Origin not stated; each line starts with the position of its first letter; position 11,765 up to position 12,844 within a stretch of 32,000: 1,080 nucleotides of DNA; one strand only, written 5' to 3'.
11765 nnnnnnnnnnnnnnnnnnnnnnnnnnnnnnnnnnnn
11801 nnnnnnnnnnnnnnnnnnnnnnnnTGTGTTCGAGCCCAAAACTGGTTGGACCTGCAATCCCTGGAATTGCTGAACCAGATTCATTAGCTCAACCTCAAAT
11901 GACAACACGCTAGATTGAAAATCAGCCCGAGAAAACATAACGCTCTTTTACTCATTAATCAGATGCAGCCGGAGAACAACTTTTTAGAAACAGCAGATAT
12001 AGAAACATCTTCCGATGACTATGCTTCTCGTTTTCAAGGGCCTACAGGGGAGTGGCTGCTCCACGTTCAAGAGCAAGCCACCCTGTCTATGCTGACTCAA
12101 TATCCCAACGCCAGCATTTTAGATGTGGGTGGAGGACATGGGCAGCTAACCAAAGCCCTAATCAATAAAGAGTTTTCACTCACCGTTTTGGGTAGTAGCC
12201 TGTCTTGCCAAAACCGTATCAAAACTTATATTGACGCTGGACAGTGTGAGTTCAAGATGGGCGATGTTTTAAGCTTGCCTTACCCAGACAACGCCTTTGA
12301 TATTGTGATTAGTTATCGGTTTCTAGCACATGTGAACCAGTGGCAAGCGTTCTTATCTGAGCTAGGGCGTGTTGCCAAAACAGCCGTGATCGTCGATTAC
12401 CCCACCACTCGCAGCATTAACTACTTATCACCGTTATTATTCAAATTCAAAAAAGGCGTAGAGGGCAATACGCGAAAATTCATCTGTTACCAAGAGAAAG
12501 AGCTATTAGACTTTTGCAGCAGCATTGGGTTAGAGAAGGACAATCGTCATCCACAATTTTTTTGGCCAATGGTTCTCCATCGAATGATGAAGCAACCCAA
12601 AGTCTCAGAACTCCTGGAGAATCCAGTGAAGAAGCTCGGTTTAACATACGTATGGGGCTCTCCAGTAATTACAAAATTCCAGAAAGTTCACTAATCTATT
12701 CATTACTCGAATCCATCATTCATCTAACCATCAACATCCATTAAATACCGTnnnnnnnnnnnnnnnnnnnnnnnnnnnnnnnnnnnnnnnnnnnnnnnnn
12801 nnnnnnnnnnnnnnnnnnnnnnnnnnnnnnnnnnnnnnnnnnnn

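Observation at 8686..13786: Compact operon of GlpD-like flavoprotein, DUF457 membrane hydrolase, HxH protein, methyltransferase and SDR with no obvious pathway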

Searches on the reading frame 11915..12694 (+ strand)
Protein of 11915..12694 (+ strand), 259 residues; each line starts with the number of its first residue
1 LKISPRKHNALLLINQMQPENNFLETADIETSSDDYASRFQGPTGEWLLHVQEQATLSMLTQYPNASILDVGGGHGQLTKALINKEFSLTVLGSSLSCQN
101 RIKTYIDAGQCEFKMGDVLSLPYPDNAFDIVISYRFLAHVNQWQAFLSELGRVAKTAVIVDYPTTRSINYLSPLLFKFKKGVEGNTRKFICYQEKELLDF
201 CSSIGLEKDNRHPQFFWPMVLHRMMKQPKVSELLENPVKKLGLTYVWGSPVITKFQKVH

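Call 4: search_protein_families(library=pfam, proteins=[window:11915-12694:+], max_evalue=0.01)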
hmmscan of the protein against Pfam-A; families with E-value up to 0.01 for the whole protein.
window:11915-12694:+ (259 aa): 7 families
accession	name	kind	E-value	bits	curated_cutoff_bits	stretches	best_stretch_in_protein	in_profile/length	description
PF08241.18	Methyltransf_11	-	7.3e-13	49.4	21.2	1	69-155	1-88/95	Methyltransferase domain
PF13649.12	Methyltransf_25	-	1.9e-11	44.9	27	1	68-155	1-94/97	Methyltransferase domain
PF13489.12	Methyltransf_23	-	5.7e-08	33.1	27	1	63-226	21-155/164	Methyltransferase domain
PF13847.12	Methyltransf_31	-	6.3e-08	32.9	27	1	65-159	4-106/145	Methyltransferase domain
PF08242.18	Methyltransf_12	-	1.4e-05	26.2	30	1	69-155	1-93/98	Methyltransferase domain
PF07021.18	MetW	-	7.4e-05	22.9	21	1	65-163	14-110/193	Methionine biosynthesis protein MetW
PF01209.24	Ubie_methyltran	-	0.0041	17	20.1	1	57-157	40-146/233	ubiE/COQ5 methyltransferase family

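Call 5: search_protein_families(library=ncbifam, proteins=[window:11915-12694:+], max_evalue=0.01)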
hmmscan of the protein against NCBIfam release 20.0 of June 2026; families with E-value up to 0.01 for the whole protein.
window:11915-12694:+ (259 aa): 26 families (the best 25 are shown)
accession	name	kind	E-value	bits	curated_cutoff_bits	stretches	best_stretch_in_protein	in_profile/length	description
NF007610.0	PRK10258.1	equivalog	8.2e-08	31.9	342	1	54-164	32-140/251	malonyl-ACP O-methyltransferase BioC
NF045667.1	MTase_DVU1556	equivalog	1.3e-07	31.3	155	1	56-155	14-112/213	DVU_1556 family methyltransferase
TIGR02072.1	BioC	equivalog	1.5e-07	31.5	184.95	1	56-157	20-127/244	malonyl-ACP O-methyltransferase BioC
NF001241.0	PRK00216.1-2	equivalog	2.1e-07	30.9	327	1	54-156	41-141/231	demethylmenaquinone methyltransferase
TIGR01934.1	MenG_MenH_UbiE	subfamily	8.8e-07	28.4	158.35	1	54-157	29-136/223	ubiquinone/menaquinone biosynthesis methyltransferase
NF045882.1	PLipidMtase_Leg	equivalog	9.5e-07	28.8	390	1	64-157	42-138/207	phospholipid N-methyltransferase PmtA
TIGR01983.1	UbiG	equivalog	1.2e-06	28.1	102.95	1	61-156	46-145/228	bifunctional 2-polyprenyl-6-hydroxyphenol methylase/3-demethylubiquinol 3-O-methyltransferase UbiG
TIGR02081.1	metW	equivalog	4.6e-06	26.3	189.5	1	64-163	13-110/194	methionine biosynthesis protein MetW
NF001244.0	PRK00216.1-5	equivalog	5e-06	26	216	1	54-157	38-148/236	bifunctional demethylmenaquinone methyltransferase/2-methoxy-6-polyprenyl-1,4-benzoquinol methylase UbiE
NF047649.1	MTase_UXPK_star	exception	7.3e-06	25.2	460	1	59-156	72-175/283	methyltransferase/UXPK-star double selenoprotein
NF004452.0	PRK05785.1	equivalog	1.7e-05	24.4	207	1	65-159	52-143/228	hypothetical protein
NF045823.1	PthPhpthDimycoMt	equivalog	2.7e-05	23.5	300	1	101-168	105-172/256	phthiotriol/phenolphthiotriol dimycocerosates methyltransferase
NF045825.1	FAmtase_mtf2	equivalog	3.8e-05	23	400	1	68-166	62-162/248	fatty-acid O-methyltransferase Mtf2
TIGR02021.1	BchM-ChlM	equivalog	0.00015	21.3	158.9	1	54-166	42-160/218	magnesium protoporphyrin IX methyltransferase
NF041255.1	mycofact_MftM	equivalog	0.00017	21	200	1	66-163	141-242/289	mycofactocin oligosaccharide methyltransferase MftM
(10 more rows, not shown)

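Call 43: search_solved_structures(query=window:11915-12694:+, max_evalue=0.001)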
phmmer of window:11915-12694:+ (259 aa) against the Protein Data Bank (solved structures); distinct sequences matched with E-value up to 0.001: 3.
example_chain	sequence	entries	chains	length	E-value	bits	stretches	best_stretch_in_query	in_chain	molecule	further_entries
6uak_A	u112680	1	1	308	6.6e-10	41.9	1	64-165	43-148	SAM dependent methyltransferase LahSB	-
5wp4_A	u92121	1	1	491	1e-06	31.5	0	60-146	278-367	Phosphoethanolamine N-methyltransferase 1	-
5wp5_A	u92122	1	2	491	1.1e-06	31.4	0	61-149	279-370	Phosphomethylethanolamine N-methyltransferase 2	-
